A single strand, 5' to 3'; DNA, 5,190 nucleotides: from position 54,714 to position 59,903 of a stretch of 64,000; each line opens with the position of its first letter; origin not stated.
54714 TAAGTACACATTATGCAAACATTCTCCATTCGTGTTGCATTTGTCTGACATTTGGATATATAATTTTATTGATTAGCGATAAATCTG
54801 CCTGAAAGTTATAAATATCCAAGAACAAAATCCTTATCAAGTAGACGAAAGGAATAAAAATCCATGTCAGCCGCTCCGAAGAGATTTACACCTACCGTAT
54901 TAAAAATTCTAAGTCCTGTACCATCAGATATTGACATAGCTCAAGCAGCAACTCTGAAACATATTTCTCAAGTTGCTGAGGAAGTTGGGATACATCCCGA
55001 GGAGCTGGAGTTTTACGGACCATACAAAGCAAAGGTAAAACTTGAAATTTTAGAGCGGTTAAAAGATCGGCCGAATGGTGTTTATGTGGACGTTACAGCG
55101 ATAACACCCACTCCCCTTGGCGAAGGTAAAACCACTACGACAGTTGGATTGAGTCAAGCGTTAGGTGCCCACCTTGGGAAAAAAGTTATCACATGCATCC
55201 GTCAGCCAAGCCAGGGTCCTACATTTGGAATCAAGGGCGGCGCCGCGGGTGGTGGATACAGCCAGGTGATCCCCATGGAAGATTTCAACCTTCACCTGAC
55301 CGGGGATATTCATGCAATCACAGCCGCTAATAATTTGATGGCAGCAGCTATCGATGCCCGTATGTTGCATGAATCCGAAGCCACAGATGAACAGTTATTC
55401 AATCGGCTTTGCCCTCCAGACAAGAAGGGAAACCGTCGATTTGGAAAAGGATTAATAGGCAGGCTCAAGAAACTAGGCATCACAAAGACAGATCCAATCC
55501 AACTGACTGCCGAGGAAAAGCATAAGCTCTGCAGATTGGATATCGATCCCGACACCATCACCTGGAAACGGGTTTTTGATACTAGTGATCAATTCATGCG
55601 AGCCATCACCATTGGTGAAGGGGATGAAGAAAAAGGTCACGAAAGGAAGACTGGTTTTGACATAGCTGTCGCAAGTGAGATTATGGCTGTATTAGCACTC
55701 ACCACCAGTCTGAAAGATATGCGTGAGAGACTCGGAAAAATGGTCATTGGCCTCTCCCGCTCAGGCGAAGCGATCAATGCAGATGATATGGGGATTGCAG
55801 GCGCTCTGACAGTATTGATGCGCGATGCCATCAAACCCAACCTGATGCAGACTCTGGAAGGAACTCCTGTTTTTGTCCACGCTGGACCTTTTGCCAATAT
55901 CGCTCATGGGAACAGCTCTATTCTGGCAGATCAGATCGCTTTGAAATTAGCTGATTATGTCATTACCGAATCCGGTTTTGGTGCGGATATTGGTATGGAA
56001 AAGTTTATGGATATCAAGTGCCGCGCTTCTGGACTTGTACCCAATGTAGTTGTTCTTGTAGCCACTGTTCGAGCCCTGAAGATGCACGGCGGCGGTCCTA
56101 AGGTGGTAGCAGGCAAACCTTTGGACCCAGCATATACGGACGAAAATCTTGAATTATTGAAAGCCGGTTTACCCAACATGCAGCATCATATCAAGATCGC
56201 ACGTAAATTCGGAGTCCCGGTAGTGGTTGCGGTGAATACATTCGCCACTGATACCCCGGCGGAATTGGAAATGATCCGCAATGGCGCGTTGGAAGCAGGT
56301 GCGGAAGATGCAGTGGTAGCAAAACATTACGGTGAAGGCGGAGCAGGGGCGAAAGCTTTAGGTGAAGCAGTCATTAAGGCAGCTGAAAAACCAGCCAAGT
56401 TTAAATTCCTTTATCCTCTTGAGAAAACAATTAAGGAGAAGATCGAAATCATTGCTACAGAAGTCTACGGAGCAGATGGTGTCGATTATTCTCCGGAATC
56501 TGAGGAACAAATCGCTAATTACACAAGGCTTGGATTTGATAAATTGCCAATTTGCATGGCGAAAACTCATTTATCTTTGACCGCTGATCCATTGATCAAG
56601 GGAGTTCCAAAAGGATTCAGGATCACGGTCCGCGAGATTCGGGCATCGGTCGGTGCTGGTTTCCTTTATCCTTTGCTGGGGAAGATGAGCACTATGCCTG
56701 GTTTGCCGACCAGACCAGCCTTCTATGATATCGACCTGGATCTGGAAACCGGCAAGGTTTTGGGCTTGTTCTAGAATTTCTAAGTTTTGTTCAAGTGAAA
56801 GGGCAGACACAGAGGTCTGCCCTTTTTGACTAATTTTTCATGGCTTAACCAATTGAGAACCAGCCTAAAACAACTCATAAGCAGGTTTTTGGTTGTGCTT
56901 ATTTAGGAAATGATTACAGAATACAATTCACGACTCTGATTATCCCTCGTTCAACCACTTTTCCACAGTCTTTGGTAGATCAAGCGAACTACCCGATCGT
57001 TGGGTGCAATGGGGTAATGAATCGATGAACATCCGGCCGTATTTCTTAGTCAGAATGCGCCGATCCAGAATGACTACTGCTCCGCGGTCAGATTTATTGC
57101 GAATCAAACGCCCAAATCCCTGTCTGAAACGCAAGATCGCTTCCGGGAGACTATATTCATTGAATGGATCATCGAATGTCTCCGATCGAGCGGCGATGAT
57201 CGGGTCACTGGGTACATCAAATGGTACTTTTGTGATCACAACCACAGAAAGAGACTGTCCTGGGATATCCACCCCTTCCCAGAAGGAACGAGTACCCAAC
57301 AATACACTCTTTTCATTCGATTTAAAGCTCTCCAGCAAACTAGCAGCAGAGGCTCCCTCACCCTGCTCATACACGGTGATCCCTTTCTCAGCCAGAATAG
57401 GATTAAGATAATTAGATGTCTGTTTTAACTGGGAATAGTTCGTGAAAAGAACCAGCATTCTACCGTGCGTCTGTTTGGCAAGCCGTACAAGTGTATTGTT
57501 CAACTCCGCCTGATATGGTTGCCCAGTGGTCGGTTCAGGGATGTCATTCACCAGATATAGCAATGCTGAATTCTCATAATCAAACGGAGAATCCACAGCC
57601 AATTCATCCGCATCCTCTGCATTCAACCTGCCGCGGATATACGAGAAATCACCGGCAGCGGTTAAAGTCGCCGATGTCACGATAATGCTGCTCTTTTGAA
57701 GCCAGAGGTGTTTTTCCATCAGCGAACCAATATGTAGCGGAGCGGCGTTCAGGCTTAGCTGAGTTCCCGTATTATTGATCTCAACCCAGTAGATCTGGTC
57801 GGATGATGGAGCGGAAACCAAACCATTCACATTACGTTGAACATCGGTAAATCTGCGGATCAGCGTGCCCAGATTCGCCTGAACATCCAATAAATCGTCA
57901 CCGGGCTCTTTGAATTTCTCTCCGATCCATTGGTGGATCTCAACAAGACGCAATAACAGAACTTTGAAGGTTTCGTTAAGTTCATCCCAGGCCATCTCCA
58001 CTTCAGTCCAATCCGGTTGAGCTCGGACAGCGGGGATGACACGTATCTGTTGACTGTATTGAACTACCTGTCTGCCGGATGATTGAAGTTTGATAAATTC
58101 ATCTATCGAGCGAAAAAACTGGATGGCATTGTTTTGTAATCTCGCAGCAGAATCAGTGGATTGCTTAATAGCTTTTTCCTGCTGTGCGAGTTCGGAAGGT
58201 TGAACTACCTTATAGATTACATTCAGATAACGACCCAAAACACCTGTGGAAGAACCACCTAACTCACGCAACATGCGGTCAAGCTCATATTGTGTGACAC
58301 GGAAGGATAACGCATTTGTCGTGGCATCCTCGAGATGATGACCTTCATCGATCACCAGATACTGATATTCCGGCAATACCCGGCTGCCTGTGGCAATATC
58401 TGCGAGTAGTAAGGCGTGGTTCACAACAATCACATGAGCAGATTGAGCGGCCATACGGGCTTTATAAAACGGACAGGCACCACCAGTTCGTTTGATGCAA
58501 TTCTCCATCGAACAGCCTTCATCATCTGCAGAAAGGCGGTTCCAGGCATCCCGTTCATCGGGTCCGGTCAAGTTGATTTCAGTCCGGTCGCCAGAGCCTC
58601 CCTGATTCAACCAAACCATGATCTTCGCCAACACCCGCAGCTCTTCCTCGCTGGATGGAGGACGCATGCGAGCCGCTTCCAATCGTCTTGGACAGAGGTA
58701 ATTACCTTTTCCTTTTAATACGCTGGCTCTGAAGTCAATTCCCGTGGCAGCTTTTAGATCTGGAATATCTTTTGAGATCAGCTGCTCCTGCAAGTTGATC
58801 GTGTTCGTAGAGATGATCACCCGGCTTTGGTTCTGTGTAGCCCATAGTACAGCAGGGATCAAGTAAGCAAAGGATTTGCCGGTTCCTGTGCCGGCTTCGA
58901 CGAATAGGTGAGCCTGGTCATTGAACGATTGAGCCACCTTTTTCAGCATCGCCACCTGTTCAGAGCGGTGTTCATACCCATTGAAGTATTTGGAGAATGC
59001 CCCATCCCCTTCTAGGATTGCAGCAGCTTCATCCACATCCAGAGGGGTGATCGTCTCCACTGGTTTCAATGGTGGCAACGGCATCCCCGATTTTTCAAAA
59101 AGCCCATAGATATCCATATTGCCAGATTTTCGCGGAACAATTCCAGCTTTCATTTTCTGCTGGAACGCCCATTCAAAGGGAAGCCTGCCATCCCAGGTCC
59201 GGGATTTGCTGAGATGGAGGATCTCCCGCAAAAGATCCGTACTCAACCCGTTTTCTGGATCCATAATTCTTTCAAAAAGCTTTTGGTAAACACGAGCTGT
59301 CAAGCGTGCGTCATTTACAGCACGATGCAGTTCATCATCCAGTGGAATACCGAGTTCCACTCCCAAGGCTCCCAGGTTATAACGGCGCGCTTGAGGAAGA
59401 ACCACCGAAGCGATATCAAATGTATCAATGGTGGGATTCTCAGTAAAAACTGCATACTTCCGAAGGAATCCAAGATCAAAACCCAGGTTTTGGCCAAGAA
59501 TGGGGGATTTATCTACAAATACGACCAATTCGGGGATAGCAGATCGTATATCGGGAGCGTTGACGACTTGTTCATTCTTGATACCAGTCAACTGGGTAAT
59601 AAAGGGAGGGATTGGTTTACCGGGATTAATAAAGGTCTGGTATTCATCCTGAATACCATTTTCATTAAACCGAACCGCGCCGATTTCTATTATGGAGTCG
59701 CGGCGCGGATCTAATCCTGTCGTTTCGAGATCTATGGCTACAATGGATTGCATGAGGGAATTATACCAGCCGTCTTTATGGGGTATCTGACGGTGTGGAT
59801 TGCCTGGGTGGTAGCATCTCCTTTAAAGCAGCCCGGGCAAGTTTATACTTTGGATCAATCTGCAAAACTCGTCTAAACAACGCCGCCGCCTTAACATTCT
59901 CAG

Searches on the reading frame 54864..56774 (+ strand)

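Call 12: search_protein_families(library=ncbifam, proteins=[window:54864-56774:+], max_evalue=0.00001)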
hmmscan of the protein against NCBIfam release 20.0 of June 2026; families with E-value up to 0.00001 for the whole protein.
window:54864-56774:+ (636 aa): 3 families
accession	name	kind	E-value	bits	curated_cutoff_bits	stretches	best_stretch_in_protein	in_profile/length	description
NF010031.0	PRK13506.1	equivalog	9.7e-229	760.5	800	2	217-635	160-577/578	formate--tetrahydrofolate ligase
NF010030.0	PRK13505.1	equivalog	1e-221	737.1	652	2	224-636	154-557/557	formate--tetrahydrofolate ligase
NF010032.0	PRK13507.1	equivalog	1.1e-218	727.1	938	2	218-636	169-587/587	formate--tetrahydrofolate ligase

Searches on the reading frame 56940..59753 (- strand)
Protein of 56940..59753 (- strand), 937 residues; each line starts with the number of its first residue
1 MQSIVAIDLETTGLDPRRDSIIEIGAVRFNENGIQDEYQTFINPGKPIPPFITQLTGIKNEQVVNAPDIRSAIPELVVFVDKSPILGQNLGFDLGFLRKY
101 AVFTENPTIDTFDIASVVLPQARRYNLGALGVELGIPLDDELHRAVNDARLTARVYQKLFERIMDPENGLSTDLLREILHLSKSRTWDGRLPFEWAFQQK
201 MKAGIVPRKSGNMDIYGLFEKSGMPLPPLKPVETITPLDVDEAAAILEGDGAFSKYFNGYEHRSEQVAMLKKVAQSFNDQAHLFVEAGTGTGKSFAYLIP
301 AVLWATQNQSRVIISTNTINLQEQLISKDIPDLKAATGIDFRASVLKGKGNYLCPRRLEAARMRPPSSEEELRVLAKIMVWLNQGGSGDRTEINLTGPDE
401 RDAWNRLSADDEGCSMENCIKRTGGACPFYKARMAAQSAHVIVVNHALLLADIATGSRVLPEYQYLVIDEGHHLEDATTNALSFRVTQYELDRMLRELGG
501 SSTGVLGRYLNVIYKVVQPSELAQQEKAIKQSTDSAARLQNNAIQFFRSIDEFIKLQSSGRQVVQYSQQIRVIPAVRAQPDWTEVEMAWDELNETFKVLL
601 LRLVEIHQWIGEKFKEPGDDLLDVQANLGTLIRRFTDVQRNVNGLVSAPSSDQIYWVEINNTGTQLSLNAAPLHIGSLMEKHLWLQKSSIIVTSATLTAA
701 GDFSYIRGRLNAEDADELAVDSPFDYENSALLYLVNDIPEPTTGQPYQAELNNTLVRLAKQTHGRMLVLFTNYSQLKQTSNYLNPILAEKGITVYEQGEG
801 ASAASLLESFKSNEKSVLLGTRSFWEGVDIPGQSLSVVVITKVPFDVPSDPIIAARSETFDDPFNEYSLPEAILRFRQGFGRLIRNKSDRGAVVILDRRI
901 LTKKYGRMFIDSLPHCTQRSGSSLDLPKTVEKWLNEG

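Call 12: search_protein_families(library=ncbifam, proteins=[window:56940-59753:-], max_evalue=0.00001)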
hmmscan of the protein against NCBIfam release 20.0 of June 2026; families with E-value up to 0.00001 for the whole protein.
window:56940-59753:- (937 aa): 29 families (the best 25 are shown)
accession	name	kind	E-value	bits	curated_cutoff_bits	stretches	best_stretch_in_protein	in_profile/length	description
NF005981.0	PRK08074.1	equivalog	1.7e-205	684.9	789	1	3-936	4-931/931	ATP-dependent DNA helicase DinG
TIGR01407.1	dinG_rel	hypoth_equivalog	1.2e-164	549.8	547.7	1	5-923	3-877/889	putative DnaQ family exonuclease/DinG family helicase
NF053712.1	repair_DEAH_YoaA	equivalog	3.8e-157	524.7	680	2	546-918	257-618/630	DNA repair helicase YoaA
NF008729.0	PRK11747.1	equivalog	1.4e-127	427.1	598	1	253-915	17-696/703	ATP-dependent DNA helicase DinG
NF005569.0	PRK07246.1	equivalog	6.2e-84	282.8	794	2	4-544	9-520/820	bifunctional DnaQ family exonuclease/ATP-dependent helicase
TIGR03117.2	cas_csf4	equivalog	2e-39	135.4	400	3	260-389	127-251/800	type IV CRISPR-associated DEAD/DEAH-box helicase Csf4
NF005289.0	PRK06807.1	equivalog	2.6e-36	125.4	335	1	4-162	10-171/313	3'-5' exonuclease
NF001688.0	PRK00448.1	equivalog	1.2e-35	122.5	873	1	4-166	425-591/1445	PolC-type DNA polymerase III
NF005906.0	PRK07883.1-4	equivalog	3.9e-35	121.3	495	1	4-170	8-177/563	DEDD exonuclease domain-containing protein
NF005907.0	PRK07883.1-5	equivalog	6.3e-34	117.3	454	1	4-164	30-196/584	DEDD exonuclease domain-containing protein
TIGR01405.1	polC_Gram_pos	equivalog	1.3e-33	115.8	1043.45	1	5-164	192-355/1211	DNA polymerase III subunit alpha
NF005905.0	PRK07883.1-3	equivalog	3.8e-32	111.6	508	1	4-165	26-193/581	DEDD exonuclease domain-containing protein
NF005836.0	PRK07740.1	equivalog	1.3e-27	96.8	261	1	3-165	60-228/244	hypothetical protein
NF006316.0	PRK08517.1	equivalog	2.2e-26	92.8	247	1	4-163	72-233/270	3'-5' exonuclease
TIGR00573.1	dnaq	subfamily_domain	5.8e-24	84.8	71.5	1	4-163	9-177/217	exonuclease, DNA polymerase III, epsilon subunit family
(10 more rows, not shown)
